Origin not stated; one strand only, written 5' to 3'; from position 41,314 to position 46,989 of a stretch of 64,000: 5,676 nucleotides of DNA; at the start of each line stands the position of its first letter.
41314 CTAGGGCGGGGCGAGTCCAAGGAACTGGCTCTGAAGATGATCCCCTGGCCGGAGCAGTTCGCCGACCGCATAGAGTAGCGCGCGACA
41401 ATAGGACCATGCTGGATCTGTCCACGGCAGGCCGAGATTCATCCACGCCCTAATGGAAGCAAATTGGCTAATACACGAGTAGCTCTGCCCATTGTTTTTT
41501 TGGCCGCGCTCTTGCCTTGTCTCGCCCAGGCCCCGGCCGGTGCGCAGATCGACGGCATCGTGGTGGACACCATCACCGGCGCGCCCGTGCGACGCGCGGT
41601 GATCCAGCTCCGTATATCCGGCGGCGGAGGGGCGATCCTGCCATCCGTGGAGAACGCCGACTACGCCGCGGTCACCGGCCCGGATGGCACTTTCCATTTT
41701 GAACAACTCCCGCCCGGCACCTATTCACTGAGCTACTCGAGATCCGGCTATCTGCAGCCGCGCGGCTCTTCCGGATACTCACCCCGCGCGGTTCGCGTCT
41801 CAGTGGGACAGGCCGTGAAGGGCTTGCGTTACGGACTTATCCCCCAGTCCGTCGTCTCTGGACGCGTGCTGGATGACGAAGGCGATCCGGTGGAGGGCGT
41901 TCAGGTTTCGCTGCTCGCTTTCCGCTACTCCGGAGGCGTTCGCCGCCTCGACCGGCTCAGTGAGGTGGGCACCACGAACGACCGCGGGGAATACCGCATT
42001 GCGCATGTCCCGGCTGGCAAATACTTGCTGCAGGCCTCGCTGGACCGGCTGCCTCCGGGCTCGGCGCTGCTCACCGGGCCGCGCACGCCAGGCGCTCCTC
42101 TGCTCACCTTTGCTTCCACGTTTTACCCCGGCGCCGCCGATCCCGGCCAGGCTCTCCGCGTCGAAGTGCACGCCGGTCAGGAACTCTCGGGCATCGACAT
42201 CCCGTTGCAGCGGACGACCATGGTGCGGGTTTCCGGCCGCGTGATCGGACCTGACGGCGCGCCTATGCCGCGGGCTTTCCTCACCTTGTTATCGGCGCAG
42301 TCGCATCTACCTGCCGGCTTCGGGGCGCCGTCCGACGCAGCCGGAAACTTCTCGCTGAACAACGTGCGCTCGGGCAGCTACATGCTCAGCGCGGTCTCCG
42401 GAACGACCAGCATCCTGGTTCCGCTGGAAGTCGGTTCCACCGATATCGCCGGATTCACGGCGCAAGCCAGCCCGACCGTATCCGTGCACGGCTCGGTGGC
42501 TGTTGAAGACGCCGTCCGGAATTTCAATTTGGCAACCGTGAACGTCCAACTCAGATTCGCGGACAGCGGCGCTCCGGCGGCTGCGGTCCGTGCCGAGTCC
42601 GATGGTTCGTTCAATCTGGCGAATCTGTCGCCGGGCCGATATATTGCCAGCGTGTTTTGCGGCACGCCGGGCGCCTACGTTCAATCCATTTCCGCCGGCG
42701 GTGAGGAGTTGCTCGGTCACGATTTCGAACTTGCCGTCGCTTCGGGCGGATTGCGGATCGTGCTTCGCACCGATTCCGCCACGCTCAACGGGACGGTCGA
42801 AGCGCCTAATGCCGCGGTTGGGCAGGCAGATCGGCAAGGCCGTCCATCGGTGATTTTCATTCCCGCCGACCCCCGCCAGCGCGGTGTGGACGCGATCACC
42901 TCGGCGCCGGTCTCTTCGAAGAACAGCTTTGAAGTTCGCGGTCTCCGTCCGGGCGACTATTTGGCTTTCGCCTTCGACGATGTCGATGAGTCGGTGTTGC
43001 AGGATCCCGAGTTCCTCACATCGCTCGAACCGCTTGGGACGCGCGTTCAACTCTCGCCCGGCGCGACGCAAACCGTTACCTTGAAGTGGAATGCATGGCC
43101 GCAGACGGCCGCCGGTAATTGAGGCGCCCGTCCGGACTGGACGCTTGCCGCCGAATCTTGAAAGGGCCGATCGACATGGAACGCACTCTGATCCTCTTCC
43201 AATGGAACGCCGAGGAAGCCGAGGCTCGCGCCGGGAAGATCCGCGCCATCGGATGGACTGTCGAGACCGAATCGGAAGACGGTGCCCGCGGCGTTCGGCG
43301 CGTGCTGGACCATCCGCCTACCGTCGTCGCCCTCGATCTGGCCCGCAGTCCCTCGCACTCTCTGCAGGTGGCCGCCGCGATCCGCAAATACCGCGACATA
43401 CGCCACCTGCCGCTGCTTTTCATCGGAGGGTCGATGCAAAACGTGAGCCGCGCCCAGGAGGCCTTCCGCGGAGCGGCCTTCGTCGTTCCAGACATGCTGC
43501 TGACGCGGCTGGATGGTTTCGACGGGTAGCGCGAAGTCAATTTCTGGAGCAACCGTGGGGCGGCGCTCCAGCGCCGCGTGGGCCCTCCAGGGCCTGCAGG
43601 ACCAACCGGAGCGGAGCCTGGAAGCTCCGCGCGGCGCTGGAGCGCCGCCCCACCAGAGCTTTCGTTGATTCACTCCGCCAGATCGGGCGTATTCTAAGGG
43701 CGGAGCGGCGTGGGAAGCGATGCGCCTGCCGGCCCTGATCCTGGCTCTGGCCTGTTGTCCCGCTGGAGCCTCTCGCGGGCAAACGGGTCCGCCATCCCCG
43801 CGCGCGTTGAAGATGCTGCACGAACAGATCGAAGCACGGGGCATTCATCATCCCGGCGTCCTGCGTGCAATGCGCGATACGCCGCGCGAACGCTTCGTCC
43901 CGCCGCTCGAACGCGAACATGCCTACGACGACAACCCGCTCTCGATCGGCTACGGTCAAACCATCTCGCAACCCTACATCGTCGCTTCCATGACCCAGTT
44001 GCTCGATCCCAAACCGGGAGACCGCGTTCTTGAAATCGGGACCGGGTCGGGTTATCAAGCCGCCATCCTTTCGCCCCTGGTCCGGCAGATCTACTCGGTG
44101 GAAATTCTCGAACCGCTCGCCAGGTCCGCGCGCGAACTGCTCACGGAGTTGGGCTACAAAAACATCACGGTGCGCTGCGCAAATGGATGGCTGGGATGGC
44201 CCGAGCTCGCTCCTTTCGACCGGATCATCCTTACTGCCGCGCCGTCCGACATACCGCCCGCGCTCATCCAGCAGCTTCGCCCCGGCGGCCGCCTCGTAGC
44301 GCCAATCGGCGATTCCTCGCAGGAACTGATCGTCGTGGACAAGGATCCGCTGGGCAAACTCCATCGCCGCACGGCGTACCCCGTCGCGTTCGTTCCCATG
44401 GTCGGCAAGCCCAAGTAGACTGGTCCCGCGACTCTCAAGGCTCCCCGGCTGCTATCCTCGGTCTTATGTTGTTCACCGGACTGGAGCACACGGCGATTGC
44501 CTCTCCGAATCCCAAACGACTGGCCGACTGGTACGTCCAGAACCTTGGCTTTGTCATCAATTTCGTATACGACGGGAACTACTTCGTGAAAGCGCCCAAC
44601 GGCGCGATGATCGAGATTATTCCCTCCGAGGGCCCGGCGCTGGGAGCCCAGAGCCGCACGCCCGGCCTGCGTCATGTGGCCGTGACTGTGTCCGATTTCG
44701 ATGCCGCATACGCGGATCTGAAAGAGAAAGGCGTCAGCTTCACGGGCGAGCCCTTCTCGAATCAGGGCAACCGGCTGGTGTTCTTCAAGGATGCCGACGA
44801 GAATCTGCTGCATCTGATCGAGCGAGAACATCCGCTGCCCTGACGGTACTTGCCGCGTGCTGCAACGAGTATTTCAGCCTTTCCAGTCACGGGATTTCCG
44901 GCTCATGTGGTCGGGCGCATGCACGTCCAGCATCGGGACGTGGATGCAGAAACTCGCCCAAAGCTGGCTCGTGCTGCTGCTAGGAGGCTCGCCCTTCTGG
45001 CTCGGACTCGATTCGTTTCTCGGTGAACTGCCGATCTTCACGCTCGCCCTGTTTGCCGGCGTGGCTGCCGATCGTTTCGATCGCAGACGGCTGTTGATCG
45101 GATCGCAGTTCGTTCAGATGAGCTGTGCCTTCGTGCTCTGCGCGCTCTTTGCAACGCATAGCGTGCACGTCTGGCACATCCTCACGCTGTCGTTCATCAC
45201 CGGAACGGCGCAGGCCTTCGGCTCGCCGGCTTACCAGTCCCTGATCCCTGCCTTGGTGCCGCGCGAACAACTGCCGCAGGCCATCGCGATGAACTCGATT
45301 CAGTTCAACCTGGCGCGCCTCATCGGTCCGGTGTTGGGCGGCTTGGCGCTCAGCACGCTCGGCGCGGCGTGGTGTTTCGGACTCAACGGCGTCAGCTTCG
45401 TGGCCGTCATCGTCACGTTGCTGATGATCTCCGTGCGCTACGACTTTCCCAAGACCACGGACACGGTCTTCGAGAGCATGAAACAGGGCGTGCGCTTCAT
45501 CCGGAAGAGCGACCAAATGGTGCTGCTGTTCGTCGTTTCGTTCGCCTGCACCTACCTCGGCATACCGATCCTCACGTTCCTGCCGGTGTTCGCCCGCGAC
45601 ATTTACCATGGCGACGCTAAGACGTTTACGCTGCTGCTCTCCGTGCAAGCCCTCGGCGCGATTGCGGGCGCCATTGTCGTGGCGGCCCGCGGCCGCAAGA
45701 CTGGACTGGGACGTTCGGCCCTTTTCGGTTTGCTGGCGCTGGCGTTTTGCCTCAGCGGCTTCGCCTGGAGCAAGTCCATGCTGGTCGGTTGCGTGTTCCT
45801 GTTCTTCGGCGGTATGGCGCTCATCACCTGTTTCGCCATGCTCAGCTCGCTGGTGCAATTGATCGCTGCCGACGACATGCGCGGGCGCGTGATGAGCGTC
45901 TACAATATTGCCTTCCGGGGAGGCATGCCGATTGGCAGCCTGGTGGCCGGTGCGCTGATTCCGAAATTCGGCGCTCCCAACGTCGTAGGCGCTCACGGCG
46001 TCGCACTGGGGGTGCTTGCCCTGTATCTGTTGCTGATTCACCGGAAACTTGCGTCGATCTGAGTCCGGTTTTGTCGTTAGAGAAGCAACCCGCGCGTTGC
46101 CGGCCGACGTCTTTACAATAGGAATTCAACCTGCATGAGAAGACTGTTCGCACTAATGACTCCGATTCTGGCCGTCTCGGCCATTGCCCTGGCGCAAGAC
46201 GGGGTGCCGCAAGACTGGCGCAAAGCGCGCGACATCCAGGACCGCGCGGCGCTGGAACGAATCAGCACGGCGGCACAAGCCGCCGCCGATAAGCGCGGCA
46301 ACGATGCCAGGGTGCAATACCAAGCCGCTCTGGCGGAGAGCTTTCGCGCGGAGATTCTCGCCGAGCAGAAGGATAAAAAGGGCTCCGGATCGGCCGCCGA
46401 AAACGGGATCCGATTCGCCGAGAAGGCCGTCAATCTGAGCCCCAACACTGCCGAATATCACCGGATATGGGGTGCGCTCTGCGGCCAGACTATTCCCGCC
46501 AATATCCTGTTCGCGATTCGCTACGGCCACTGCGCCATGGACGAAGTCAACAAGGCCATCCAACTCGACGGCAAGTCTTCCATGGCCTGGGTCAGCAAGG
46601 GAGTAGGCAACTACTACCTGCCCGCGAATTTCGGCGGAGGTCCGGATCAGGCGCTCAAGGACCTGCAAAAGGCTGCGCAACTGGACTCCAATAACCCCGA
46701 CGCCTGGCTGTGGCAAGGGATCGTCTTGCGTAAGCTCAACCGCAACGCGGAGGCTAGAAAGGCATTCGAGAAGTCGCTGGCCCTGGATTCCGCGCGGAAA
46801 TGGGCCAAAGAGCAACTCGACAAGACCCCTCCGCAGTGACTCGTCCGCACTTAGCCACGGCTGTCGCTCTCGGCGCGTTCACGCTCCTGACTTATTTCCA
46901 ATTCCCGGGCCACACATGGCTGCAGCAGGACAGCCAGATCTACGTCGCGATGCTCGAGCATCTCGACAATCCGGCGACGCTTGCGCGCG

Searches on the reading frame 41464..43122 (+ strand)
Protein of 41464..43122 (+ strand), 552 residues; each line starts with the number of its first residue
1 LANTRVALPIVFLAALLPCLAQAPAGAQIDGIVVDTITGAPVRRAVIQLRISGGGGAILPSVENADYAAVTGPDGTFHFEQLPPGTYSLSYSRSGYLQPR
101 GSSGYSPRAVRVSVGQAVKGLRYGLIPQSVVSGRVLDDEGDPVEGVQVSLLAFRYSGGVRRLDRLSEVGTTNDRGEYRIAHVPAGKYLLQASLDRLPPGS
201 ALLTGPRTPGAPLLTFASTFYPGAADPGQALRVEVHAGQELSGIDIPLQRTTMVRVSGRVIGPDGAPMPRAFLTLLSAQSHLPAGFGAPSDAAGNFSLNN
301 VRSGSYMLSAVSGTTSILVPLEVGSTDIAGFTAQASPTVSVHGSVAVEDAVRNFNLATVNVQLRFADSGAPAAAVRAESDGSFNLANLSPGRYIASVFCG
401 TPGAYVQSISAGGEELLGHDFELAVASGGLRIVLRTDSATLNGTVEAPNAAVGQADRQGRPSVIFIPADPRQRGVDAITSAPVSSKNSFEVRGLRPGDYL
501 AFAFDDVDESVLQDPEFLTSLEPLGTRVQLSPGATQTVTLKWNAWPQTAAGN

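Call 45: search_protein_families(library=pfam, proteins=[window:41464-43122:+], max_evalue=0.001)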
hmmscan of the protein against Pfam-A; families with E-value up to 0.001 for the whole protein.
window:41464-43122:+ (552 aa): 10 families
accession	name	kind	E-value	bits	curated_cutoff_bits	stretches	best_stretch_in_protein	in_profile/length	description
PF13620.12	CarboxypepD_reg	-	6.8e-35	119.7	32.3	3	28-115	1-72/82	Carboxypeptidase regulatory-like domain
PF13715.12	CarbopepD_reg_2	-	3.1e-15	56.4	32.2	0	62-97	21-56/88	CarboxypepD_reg-like domain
PF09430.16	EMC7_beta-sandw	-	1.5e-12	48.2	26.6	0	63-96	18-50/122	ER membrane protein complex subunit 7, beta-sandwich domain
PF14686.12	fn3_3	-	3.6e-12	46.3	24.4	0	62-96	22-56/75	Polysaccharide lyase family 4, domain II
PF17210.9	SdrD_B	-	5e-11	43.2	29.7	0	137-192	18-65/112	SdrD B-like domain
PF17802.7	SpaA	-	2e-09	37.9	23.1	0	34-89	8-56/91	Prealbumin-like fold domain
PF10670.15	DUF4198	-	8.7e-06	26.4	34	0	123-192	141-206/209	Domain of unknown function (DUF4198)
PF24025.1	Ig_DR_A0283-like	-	2.3e-05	25.1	27.1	0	54-89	33-60/102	DR_A0283-like, Ig-like domain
PF23193.1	NOMO_3rd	-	7.4e-05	23.2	27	0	69-90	62-83/120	NOMO third transthyretin-like domain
PF24421.1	Ig_J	-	0.00073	20.1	29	0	71-91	62-82/104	Tip attachment protein J, Ig-like domain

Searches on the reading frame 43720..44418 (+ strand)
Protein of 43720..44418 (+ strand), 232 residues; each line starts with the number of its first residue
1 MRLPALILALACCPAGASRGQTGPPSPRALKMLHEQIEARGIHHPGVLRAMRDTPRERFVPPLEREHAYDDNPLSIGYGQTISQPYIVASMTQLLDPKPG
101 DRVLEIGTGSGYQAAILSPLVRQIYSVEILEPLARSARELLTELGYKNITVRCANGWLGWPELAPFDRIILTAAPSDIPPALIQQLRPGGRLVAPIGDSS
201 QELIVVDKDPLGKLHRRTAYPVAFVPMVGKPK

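Call 45: search_protein_families(library=pfam, proteins=[window:43720-44418:+], max_evalue=0.001)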
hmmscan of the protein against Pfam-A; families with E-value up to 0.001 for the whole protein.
window:43720-44418:+ (232 aa): 4 families
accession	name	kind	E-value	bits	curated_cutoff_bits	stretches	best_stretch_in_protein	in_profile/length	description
PF01135.25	PCMT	-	1.4e-61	208.4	20.3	1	31-230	5-208/210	Protein-L-isoaspartate(D-aspartate) O-methyltransferase (PCMT)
PF00398.26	RrnaAD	-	6.5e-06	25.9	24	1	85-151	16-80/263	Ribosomal RNA adenine dimethylase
PF13847.12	Methyltransf_31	-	6e-05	23.2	27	1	98-194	2-109/145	Methyltransferase domain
PF13649.12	Methyltransf_25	-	0.00011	23.2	27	1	103-174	1-73/97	Methyltransferase domain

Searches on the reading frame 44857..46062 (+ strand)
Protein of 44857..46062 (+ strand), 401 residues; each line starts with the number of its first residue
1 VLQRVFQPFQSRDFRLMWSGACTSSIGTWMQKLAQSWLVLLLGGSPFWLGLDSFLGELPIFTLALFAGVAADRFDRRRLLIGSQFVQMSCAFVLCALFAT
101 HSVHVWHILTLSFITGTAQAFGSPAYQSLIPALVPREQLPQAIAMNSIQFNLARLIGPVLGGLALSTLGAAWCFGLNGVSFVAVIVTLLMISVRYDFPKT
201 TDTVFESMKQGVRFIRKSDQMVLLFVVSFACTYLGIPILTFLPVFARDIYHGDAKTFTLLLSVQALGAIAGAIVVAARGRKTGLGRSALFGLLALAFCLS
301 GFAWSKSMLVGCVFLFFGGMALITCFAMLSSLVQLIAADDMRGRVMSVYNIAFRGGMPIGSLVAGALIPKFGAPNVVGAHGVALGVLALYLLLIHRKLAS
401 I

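Call 45: search_protein_families(library=pfam, proteins=[window:44857-46062:+], max_evalue=0.001)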
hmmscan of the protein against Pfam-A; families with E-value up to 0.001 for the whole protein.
window:44857-46062:+ (401 aa): 2 families
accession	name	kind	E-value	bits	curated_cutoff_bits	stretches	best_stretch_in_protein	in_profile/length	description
PF05977.19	MFS_3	-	3.6e-72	243.9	27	1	6-390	4-389/524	Transmembrane secretion effector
PF07690.21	MFS_1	-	3e-39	135.4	33.4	2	18-360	2-346/347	Major Facilitator Superfamily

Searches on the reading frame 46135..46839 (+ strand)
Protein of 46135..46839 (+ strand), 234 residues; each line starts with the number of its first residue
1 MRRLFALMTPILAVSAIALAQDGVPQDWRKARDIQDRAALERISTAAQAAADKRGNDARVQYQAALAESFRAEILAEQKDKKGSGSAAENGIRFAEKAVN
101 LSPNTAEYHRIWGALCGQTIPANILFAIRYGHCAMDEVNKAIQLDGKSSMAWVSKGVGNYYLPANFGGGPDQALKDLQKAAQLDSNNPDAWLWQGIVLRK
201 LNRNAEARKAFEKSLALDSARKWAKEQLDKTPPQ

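Call 46: search_protein_families(library=pfam, proteins=[window:46135-46839:+], max_evalue=0.001)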
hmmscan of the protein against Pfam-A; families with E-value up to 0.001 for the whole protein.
window:46135-46839:+ (234 aa): 8 families
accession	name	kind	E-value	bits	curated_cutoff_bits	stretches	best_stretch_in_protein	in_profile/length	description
PF07719.23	TPR_2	-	2e-09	37.3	27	1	188-218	1-31/34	Tetratricopeptide repeat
PF13414.12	TPR_11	-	3.5e-08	33.4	26.8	1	171-198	11-38/42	TPR repeat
PF13181.12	TPR_8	-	6.4e-07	29.5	25.7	0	189-219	2-32/34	Tetratricopeptide repeat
PF13432.12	TPR_16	-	8.4e-07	29.8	32.7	1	168-219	11-62/65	Tetratricopeptide repeat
PF00515.34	TPR_1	-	9.3e-07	28.9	27.8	1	188-218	1-31/34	Tetratricopeptide repeat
PF13431.12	TPR_17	-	1e-06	29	24.4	1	178-208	3-33/34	Tetratricopeptide repeat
PF14559.12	TPR_19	-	5.2e-05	23.9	25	1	170-216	7-53/68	Tetratricopeptide repeat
PF21033.3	RMD1-3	-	0.00028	20.6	26.7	0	63-157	44-136/235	Regulator of microtubule dynamics protein 1-3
